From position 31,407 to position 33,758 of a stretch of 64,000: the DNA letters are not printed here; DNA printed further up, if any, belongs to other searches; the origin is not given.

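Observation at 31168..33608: Translationally coupled Upf1-like SF1 helicase + YacP/Rae1-like NYN RNase embedded in an rRNA-methyltransferase operon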

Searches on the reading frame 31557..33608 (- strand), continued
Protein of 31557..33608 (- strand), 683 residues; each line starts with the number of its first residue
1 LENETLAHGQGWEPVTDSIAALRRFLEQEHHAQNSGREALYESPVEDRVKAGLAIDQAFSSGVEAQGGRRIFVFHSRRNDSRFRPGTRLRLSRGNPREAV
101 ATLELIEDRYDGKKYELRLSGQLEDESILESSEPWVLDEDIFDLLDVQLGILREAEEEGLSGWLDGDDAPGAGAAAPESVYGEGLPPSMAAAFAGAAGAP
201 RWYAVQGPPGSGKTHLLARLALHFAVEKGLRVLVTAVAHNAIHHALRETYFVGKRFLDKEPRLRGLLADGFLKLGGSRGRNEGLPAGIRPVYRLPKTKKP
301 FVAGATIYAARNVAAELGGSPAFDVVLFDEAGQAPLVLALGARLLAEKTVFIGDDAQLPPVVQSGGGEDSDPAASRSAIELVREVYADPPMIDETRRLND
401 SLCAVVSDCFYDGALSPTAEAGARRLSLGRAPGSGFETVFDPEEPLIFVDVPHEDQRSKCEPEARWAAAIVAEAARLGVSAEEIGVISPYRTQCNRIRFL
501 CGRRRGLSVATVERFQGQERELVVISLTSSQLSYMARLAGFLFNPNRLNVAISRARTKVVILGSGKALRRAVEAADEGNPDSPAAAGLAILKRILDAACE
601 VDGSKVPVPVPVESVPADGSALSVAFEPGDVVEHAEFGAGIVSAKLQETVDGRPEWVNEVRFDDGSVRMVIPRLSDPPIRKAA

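Call 65: search_protein_families(library=pfam, proteins=[L004:11731-13746:+, L011:11280-13259:+, L013:8028-9983:+, L007:8221-9888:+, L009:7769-9238:+, L014:7998-9398:+, L012:11314-13665:+, L006:215-3541:+, L098:4725-6008:+, L007:11978-13069:+], max_evalue=0.001)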
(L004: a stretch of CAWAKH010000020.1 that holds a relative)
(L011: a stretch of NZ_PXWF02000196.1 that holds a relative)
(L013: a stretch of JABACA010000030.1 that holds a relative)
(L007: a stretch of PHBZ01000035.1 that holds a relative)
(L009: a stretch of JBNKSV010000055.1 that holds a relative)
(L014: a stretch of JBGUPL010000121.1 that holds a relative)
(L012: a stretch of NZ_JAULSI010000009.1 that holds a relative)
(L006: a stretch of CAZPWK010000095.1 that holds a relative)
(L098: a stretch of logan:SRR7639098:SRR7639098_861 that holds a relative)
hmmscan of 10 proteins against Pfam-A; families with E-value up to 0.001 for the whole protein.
L004:11731-13746:+ (671 aa): 6 families
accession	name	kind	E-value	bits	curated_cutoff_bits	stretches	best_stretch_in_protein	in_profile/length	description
PF00580.27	UvrD-helicase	-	5.2e-12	46.5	23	1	229-453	17-251/271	UvrD/REP helicase N-terminal domain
PF13604.12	AAA_30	-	1.9e-06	28.2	27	0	385-490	62-165/191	AAA domain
PF13245.12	AAA_19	-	2e-05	25.2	25.1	1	228-452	14-128/134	AAA domain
PF13361.12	UvrD_C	-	6.9e-05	22.9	25.6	1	587-654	285-348/350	UvrD-like helicase C-terminal domain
PF13087.12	AAA_12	-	8.2e-05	22.7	27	0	473-651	18-190/195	AAA domain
PF04851.21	ResIII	-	0.00027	21.3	22.5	1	227-282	25-80/164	Type III restriction enzyme, res subunit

L011:11280-13259:+ (659 aa): 4 families
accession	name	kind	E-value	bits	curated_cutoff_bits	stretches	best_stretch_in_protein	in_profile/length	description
PF00580.27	UvrD-helicase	-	6.2e-06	26.5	23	1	207-442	9-250/271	UvrD/REP helicase N-terminal domain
PF13245.12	AAA_19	-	7.4e-05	23.4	25.1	1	208-442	8-128/134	AAA domain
PF04851.21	ResIII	-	0.00051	20.4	22.5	0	215-261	27-73/164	Type III restriction enzyme, res subunit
PF13361.12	UvrD_C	-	0.00054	19.9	25.6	0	465-554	3-87/350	UvrD-like helicase C-terminal domain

L013:8028-9983:+ (651 aa): 1 family
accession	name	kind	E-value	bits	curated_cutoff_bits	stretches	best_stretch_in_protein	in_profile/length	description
PF13482.12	RNase_H_2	-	8.6e-11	42.5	22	1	583-627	120-164/165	RNase_H superfamily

L007:8221-9888:+ (555 aa): 5 families
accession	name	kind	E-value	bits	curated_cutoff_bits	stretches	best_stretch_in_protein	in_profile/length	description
PF00990.26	GGDEF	-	1.5e-46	158.6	23.8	1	385-540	2-161/161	Diguanylate cyclase, GGDEF domain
PF00072.30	Response_reg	-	1e-40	138.8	30.2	2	259-370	1-110/111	Response regulator receiver domain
PF01627.28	Hpt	-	1.3e-09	38.5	24.6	1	20-106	7-83/84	Hpt domain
PF20161.5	VpsR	-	0.0008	19.6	23.7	0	271-370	23-120/121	VpsR domain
PF24898.2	GGDEF_GdpP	-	0.00084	20.1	30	0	421-543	1-118/126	Cyclic-di-AMP phosphodiesterase GdpP-like, GGDEF domain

L009:7769-9238:+ (489 aa): 6 families
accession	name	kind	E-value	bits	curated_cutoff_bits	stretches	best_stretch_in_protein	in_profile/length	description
PF02384.22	N6_Mtase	-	3e-70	237.4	20.4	1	122-433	4-293/311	N-6 DNA Methylase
PF12161.14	HsdM_N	-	1.2e-15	58.7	24.5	1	7-111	2-135/135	HsdM N-terminal domain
PF01170.24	UPF0020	-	1.9e-11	44.5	22.3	1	154-260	18-134/197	RMKL-like, methyltransferase domain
PF07669.17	Eco57I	-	2.6e-07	31.3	25.3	1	244-344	71-165/171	Eco57I restriction-modification methylase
PF05175.20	MTS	-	0.00023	21.3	23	0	155-262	22-113/170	Methyltransferase small domain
PF01555.25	N6_N4_Mtase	-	0.00044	20.7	26.7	0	248-466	1-176/221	DNA methylase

L014:7998-9398:+ (466 aa): 1 family
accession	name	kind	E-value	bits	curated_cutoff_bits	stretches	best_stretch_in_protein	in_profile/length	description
PF04480.18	DUF559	-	0.00037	20.8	20.6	1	119-154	67-102/109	Protein of unknown function (DUF559)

L012:11314-13665:+ (783 aa): 5 families
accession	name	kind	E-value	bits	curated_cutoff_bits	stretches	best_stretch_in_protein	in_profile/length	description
PF00580.27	UvrD-helicase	-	2.4e-07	31.1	23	1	337-571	6-252/271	UvrD/REP helicase N-terminal domain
PF13245.12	AAA_19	-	4.6e-05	24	25.1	1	341-569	8-128/134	AAA domain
PF04851.21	ResIII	-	0.00015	22.1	22.5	1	344-398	23-77/164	Type III restriction enzyme, res subunit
PF09848.15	SLFN-g3_helicase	-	0.00031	20.6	24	1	346-398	3-55/354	Schlafen group 3, DNA/RNA helicase domain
PF13361.12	UvrD_C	-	0.00038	20.4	25.6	0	721-766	295-346/350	UvrD-like helicase C-terminal domain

L006:215-3541:+ (1108 aa): 8 families
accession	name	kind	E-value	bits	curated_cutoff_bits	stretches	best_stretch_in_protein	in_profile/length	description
PF13087.12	AAA_12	-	2.2e-31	109.4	27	1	871-1064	3-193/195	AAA domain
PF13086.12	AAA_11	-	6.8e-18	65.8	27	2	696-775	2-93/257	AAA domain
PF13604.12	AAA_30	-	6.4e-11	42.8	27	1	700-864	6-136/191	AAA domain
PF13245.12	AAA_19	-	1.4e-07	32.1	25.1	1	705-758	5-60/134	AAA domain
PF05127.21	NAT10_TcmA_helicase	-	5.9e-05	23.4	22.7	0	716-762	2-49/176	RNA cytidine acetyltransferase NAT10/TcmA, helicase domain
PF13191.12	AAA_16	-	9.2e-05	23.4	32.6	1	706-823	18-132/167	AAA ATPase domain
PF01443.25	Viral_helicase1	-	0.00069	19.9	21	0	1000-1062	178-227/228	Viral superfamily 1 RNA helicase core domain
PF00270.35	DEAD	-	0.00086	19.5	26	0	710-761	13-67/167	DEAD/DEAH box helicase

L098:4725-6008:+ (427 aa): 1 family
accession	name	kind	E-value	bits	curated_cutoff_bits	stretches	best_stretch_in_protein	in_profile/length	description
PF12705.13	PDDEXK_1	-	3.5e-37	129.1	22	1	4-263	2-247/247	PD-(D/E)XK nuclease superfamily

L007:11978-13069:+ (363 aa): 1 family
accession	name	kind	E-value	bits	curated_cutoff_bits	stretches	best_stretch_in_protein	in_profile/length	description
PF02558.23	ApbA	-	1.1e-18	67.7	22.2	1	4-156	1-149/150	Ketopantoate reductase PanE/ApbA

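Call 74: search_solved_structures(query=A1, max_evalue=1e-10, show_alignments=0)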
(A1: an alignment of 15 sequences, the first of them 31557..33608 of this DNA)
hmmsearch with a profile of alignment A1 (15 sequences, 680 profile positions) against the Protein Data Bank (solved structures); distinct sequences matched with E-value up to 1e-10: 29.
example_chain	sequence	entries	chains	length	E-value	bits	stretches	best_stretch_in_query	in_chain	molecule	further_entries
5eax_A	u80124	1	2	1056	6.5e-36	127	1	171-568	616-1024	DNA replication ATP-dependent helicase/nuclease DNA2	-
5eaw_A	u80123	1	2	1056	6.5e-36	127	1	171-568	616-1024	DNA replication ATP-dependent helicase/nuclease DNA2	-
5ean_A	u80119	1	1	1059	6.5e-36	127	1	171-568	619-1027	DNA replication ATP-dependent helicase/nuclease DNA2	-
4b3f_X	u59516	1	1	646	2.3e-34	121.9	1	318-565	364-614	DNA-BINDING PROTEIN SMUBP-2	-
4b3g_A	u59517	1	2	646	2.5e-34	121.8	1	318-565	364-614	DNA-BINDING PROTEIN SMUBP-2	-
2xzo_A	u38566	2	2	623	6.1e-33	117.2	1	181-568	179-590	REGULATOR OF NONSENSE TRANSCRIPTS 1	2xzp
2gjk_A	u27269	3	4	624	6.1e-33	117.2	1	181-568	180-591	Regulator of nonsense transcripts 1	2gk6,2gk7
6ej5_A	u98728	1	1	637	8.7e-33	116.7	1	181-568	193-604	Regulator of nonsense transcripts 1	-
9qwn_A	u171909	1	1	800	8.8e-33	116.7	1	179-568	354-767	Isoform 2 of Regulator of nonsense transcripts 1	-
2wjv_A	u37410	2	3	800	1.4e-32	115.9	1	181-568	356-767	REGULATOR OF NONSENSE TRANSCRIPTS 1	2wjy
8rd3_A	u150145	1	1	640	1.2e-31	112.9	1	180-567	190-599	ATP-dependent helicase NAM7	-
2xzl_A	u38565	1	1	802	2.4e-31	111.9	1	180-567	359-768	ATP-DEPENDENT HELICASE NAM7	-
9qdq_A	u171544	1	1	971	4e-31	111.2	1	180-567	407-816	ATP-dependent helicase NAM7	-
5mzn_A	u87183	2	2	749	3.8e-28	101.3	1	315-569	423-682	Helicase SEN1,Helicase SEN1 | Helicase SEN1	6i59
8ram_O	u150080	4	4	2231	1.4e-26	96.2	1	315-569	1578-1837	Helicase SEN1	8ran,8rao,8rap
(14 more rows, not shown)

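Call 92: find_homologous_proteins(query=L098:4725-6008:+, max_evalue=1e-10)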
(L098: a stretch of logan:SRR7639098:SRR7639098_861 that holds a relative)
Query L098:4725-6008:+ (427 aa): 270 proteins with E <= 1e-10 among 8000 candidates; the best 120 are listed.
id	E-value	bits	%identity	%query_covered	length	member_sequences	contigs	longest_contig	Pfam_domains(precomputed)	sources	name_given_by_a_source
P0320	2.9e-286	967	100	100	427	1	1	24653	PF12705.14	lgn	-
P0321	5.6e-195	666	68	100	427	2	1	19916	PF12705.14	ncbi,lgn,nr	ncbi:MAG: PD-(D/E)XK nuclease family protein [Elusimicrobia bacterium]|nr:PD-(D/E)XK nuclease family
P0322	7.7e-190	649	67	100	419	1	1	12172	PF12705.14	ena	-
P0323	3.1e-144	499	52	100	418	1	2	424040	PF01930.24,PF12705.14,PF10926.15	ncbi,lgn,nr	ncbi:MAG: PD-(D/E)XK nuclease family protein [Elusimicrobia bacterium]|nr:PD-(D/E)XK nuclease family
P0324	1.7e-140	487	52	100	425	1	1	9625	PF01930.24,PF12705.14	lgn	-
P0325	1.8e-138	480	55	95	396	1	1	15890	PF12705.14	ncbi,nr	ncbi:MAG: PD-(D/E)XK nuclease family protein [Elusimicrobia bacterium]|nr:PD-(D/E)XK nuclease family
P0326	3.8e-133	462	50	99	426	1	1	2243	PF12705.14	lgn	-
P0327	3.6e-130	453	50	100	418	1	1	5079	PF12705.14,PF10926.15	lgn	-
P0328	3.4e-129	449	50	100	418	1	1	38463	PF12705.14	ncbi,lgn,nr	ncbi:MAG: PD-(D/E)XK nuclease family protein [Elusimicrobia bacterium]|nr:PD-(D/E)XK nuclease family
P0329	5.9e-128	445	48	100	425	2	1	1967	PF01930.24,PF12705.14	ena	-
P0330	1.4e-127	444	48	99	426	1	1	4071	PF12705.14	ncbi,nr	ncbi:MAG: PD-(D/E)XK nuclease family protein [Elusimicrobia bacterium]|nr:PD-(D/E)XK nuclease family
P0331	4.9e-127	442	48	99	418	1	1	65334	PF01930.24,PF12705.14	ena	-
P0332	3.4e-126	439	48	100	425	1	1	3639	PF01930.24,PF12705.14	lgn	-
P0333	4.9e-125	436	49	100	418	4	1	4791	PF12705.14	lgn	-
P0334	8.4e-125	435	48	100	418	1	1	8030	PF01930.24,PF12705.14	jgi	jgi:putative RecB family exonuclease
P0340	3.7e-122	426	47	99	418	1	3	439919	PF12705.14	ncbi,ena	-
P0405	5.0e-109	383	45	100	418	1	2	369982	PF12705.14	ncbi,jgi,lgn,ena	jgi:putative RecB family exonuclease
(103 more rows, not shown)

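Call 93: find_encoding_contigs(protein=P0323, flank=6000, max_places=1)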
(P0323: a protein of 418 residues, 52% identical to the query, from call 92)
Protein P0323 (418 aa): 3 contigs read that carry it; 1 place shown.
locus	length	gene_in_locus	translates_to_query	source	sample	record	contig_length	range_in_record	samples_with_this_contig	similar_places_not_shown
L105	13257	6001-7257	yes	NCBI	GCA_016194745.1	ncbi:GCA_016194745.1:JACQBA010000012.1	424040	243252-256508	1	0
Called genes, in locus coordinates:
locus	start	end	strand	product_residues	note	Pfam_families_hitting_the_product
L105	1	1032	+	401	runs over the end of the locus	PF01306:LacY_symp (faint), PF07690:MFS_1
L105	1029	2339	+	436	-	PF00206:Lyase_1, PF10397:ADSL_C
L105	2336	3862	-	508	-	-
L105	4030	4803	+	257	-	PF01887:SAM_HAT_N, PF20257:SAM_HAT_C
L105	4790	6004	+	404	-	PF17785:PUA_3, PF10672:Methyltrans_SAM, PF01728:FtsJ (weak), PF05175:MTS (weak), PF06325:PrmA (weak), PF13847:Methyltransf_31, PF13649:Methyltransf_25 (weak)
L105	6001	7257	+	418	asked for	PF01930:Cas_Cas4 (faint), PF10926:DUF2800 (weak), PF12705:PDDEXK_1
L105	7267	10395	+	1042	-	PF13361:UvrD_C (faint), PF12705:PDDEXK_1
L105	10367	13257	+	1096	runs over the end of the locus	PF00580:UvrD-helicase, PF13245:AAA_19, PF13361:UvrD_C, PF13538:UvrD_C_2 (weak), PF12705:PDDEXK_1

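Call 94: find_encoding_contigs(protein=P0405, flank=6000, max_places=1)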
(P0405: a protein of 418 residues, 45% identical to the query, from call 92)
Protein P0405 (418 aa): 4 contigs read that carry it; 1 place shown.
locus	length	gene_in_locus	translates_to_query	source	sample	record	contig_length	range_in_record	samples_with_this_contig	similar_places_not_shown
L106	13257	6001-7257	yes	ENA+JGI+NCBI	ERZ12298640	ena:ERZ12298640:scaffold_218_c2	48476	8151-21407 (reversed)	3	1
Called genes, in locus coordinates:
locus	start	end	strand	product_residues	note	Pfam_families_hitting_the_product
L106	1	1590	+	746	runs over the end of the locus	PF05170:AsmA (weak), PF05359:DUF748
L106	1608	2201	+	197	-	-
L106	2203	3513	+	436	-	PF00206:Lyase_1, PF10397:ADSL_C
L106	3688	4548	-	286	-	-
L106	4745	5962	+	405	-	PF17785:PUA_3, PF10672:Methyltrans_SAM, PF03602:Cons_hypoth95 (weak), PF05175:MTS (weak), PF06325:PrmA (weak), PF13847:Methyltransf_31, PF09445:Methyltransf_15 (weak), PF13649:Methyltransf_25 (weak)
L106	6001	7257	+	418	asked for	PF12705:PDDEXK_1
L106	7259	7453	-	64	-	-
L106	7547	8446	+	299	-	-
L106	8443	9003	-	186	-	-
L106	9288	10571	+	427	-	PF00082:Peptidase_S8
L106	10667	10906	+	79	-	-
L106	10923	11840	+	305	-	PF00781:DAGK_cat, PF19279:YegS_C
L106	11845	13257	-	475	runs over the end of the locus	PF04185:Phosphoesterase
